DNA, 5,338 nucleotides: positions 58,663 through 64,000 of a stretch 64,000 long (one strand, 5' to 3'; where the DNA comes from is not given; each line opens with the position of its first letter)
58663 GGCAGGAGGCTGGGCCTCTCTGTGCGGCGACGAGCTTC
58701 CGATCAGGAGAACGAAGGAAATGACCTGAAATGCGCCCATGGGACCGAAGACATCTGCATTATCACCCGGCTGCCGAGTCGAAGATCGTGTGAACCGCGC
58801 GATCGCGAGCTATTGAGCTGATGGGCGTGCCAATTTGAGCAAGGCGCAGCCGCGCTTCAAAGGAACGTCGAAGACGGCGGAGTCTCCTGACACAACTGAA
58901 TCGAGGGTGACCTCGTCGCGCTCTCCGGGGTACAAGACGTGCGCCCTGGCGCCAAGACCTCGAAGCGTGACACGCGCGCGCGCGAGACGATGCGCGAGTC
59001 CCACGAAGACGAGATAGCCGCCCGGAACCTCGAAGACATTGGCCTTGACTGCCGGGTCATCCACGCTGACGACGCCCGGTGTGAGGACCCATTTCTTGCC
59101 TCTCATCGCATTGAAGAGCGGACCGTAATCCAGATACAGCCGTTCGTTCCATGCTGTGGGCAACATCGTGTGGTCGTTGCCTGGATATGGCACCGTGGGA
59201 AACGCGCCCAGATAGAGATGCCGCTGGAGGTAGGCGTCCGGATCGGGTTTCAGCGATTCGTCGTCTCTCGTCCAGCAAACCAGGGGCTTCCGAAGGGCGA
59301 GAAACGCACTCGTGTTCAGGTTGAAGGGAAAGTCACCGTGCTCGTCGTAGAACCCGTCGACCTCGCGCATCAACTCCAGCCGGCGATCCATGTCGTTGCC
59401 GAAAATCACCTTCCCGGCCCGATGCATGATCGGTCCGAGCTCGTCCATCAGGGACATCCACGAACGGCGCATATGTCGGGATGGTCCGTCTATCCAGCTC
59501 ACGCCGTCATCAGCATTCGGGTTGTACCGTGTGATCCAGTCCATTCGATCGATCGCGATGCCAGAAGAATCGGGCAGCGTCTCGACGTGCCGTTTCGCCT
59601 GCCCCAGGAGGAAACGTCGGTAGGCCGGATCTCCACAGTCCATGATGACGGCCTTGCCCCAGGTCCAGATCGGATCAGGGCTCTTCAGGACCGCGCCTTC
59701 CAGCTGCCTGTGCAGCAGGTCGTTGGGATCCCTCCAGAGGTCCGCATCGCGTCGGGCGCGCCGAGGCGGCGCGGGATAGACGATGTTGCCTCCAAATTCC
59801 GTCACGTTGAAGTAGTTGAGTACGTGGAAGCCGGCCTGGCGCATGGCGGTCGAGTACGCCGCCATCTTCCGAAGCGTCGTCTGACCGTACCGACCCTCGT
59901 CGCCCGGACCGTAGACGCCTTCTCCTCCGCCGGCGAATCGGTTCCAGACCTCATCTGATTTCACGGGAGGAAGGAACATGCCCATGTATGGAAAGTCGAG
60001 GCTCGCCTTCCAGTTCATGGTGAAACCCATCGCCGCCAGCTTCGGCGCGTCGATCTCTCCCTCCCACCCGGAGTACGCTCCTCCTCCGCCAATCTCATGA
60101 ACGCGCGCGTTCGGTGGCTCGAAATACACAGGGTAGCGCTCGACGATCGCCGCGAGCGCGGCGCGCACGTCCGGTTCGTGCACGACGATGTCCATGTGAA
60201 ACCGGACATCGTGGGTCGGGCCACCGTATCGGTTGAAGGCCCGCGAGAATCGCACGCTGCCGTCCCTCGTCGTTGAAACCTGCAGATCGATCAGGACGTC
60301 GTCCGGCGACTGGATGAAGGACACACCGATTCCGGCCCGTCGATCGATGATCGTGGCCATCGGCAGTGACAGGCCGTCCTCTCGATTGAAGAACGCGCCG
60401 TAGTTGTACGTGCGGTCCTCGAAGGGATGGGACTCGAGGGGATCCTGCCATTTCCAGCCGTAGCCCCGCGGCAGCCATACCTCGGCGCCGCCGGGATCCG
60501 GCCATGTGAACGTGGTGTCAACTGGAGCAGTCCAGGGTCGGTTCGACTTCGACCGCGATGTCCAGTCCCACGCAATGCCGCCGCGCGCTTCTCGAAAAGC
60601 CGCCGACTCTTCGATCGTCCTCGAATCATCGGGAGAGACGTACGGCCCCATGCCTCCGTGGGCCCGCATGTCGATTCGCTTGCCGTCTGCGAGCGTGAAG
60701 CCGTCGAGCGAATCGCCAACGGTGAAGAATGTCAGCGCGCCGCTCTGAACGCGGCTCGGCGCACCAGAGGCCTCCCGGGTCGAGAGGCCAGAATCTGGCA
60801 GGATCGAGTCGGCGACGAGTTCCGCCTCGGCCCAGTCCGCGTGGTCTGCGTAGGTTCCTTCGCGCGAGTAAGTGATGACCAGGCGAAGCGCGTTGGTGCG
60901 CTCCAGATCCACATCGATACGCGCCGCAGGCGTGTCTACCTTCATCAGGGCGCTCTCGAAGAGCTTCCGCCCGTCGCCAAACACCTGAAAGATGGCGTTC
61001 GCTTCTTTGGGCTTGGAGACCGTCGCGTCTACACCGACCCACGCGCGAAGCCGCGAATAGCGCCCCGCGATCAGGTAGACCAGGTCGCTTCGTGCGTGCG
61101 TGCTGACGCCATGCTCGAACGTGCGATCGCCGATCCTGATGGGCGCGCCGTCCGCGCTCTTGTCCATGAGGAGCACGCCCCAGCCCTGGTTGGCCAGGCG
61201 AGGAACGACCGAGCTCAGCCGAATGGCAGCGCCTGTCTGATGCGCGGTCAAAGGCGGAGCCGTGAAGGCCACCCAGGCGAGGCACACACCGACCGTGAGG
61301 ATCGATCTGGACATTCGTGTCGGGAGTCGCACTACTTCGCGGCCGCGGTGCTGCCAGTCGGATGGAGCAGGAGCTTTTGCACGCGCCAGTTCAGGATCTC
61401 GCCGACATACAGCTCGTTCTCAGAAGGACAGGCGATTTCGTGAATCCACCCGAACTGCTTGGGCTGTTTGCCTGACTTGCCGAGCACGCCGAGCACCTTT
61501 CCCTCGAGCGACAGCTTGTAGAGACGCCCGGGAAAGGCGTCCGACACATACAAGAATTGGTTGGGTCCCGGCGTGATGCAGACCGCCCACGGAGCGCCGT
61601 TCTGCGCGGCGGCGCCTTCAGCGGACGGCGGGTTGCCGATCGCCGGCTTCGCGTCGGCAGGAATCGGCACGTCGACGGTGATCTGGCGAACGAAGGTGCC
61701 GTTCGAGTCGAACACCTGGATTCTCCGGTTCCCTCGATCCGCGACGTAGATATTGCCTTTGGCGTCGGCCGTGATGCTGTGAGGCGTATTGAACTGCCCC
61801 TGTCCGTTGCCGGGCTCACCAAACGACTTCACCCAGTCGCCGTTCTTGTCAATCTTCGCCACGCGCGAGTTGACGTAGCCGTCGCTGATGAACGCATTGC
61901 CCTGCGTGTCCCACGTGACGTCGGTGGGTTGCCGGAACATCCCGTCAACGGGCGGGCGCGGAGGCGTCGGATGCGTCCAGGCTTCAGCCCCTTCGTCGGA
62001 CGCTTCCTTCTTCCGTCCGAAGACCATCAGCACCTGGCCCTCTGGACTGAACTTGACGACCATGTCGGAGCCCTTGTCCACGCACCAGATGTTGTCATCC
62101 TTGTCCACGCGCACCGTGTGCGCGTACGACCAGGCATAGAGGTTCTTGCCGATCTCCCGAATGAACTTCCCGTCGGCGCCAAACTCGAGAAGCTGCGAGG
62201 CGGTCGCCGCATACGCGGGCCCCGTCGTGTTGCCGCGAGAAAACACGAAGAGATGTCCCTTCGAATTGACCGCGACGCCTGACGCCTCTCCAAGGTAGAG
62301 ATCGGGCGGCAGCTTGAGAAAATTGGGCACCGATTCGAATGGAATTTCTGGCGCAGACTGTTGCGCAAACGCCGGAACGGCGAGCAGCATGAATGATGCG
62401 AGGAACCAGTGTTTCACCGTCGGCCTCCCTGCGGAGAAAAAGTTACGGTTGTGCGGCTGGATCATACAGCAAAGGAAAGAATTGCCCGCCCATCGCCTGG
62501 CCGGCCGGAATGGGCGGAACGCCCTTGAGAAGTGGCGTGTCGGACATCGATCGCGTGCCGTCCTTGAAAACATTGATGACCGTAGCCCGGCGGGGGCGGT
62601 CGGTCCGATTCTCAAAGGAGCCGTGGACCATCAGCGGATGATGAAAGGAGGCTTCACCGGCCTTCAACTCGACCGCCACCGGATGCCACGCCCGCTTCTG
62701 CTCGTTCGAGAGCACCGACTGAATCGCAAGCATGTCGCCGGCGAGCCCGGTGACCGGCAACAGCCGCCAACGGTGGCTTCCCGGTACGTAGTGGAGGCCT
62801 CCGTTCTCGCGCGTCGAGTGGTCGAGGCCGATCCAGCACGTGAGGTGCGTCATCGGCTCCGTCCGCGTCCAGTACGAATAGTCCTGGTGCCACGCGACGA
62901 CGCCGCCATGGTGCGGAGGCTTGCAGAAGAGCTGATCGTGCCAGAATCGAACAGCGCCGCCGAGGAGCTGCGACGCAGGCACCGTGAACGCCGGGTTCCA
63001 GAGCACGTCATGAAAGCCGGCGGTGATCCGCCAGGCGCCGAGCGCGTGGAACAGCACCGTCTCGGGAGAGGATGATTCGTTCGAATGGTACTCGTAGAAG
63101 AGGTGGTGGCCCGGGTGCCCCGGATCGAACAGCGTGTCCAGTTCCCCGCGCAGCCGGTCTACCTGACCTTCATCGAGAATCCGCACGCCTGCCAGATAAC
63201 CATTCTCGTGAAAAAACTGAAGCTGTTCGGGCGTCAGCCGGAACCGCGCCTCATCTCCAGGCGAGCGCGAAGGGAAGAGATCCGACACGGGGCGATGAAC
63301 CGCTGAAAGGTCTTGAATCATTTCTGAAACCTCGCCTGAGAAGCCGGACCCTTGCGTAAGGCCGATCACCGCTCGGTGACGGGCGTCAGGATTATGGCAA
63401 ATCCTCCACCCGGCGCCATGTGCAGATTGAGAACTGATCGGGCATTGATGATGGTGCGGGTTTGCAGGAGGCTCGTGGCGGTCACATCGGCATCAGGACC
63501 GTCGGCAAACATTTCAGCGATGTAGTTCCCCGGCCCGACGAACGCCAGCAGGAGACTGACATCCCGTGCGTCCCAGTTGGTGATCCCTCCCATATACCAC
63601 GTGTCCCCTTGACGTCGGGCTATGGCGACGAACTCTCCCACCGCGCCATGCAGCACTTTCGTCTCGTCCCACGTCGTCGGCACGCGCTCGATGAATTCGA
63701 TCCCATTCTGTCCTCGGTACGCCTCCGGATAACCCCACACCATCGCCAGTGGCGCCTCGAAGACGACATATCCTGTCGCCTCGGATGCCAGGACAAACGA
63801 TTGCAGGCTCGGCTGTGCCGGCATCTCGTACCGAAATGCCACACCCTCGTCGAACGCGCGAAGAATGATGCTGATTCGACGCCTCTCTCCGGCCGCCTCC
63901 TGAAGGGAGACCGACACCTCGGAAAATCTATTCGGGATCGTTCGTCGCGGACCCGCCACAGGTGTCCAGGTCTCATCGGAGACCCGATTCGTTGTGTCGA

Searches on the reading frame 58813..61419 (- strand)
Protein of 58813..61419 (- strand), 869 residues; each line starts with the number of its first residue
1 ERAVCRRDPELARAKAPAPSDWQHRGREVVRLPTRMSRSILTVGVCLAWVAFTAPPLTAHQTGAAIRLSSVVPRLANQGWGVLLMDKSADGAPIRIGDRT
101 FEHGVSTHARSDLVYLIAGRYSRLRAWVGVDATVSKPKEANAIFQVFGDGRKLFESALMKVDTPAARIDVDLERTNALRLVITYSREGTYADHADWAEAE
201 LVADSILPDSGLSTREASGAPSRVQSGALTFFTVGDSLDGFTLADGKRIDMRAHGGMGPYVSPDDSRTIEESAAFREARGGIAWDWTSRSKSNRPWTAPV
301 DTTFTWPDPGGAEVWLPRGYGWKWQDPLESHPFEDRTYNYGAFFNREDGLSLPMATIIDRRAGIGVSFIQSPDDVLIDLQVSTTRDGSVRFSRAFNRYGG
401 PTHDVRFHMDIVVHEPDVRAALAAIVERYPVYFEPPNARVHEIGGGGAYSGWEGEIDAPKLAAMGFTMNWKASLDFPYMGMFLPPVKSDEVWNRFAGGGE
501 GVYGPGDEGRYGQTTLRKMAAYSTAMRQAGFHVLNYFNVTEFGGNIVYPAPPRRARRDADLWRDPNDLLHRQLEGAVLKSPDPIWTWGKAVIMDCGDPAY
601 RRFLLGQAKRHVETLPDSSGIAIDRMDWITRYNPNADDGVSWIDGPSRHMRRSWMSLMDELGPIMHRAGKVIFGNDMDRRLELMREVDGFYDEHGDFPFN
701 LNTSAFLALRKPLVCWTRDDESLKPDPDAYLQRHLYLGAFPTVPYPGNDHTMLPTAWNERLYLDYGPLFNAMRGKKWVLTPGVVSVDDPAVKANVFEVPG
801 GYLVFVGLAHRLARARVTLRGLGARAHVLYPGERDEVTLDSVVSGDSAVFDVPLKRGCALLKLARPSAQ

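Call 45: search_protein_families(library=pfam, proteins=[window:58813-61419:-], max_evalue=0.001)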
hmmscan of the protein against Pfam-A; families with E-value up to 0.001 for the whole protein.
window:58813-61419:- (869 aa): 1 family
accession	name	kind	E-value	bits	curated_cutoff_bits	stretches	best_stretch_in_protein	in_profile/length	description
PF08305.17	NPCBM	-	1.4e-37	129.2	23.9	1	67-201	4-136/137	NPCBM/NEW2 domain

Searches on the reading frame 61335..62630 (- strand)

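Call 45: search_protein_families(library=pfam, proteins=[window:61335-62630:-], max_evalue=0.001)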
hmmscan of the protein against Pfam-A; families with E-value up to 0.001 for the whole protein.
window:61335-62630:- (432 aa): 6 families
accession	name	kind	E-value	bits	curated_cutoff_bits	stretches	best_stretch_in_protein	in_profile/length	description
PF01436.27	NHL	-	3.5e-16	58.8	20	1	280-307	1-28/28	NHL repeat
PF17170.10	DUF5128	-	6.3e-07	29.3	22.9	1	247-321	57-132/321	6-bladed beta-propeller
PF08450.18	SGL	-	4.2e-06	27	26.3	0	281-324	184-227/246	SMP-30/Gluconolactonase/LRE-like region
PF22701.2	Mala_s_1-like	-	1.3e-05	25.5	27.5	1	172-319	44-168/195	Mal s 1 allergenic protein-like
PF06739.17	SBBP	-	0.00017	21.9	20.5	0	282-297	14-29/38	Beta-propeller repeat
PF13449.12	Phytase-like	-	0.00026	21.4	27.6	0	285-352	72-131/284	Esterase-like activity of phytase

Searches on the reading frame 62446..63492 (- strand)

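Call 45: search_protein_families(library=pfam, proteins=[window:62446-63492:-], max_evalue=0.001)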
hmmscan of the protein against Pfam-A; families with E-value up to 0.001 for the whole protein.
window:62446-63492:- (349 aa): 1 family
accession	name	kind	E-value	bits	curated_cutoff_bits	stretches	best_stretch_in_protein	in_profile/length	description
PF05721.19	PhyH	-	8.6e-36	124.6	22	1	94-303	1-213/213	Phytanoyl-CoA dioxygenase (PhyH)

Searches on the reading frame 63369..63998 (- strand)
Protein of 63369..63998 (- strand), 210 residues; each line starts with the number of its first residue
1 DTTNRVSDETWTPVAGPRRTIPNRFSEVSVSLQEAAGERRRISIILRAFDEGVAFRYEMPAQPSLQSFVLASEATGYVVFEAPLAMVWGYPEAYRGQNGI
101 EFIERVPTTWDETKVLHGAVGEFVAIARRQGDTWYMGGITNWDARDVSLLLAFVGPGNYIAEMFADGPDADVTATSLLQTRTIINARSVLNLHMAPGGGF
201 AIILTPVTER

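Call 45: search_protein_families(library=pfam, proteins=[window:63369-63998:-], max_evalue=0.001)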
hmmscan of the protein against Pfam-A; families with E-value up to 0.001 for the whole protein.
window:63369-63998:- (210 aa): 2 families
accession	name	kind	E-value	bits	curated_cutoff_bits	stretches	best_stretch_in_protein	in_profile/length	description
PF14509.12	GH97_C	-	9.9e-30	103.1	25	1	109-204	1-96/97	Glycosyl-hydrolase 97 C-terminal, oligomerisation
PF14508.12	GH97_N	-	1.2e-14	54.8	25.3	1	3-85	54-126/229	Glycosyl-hydrolase 97 N-terminal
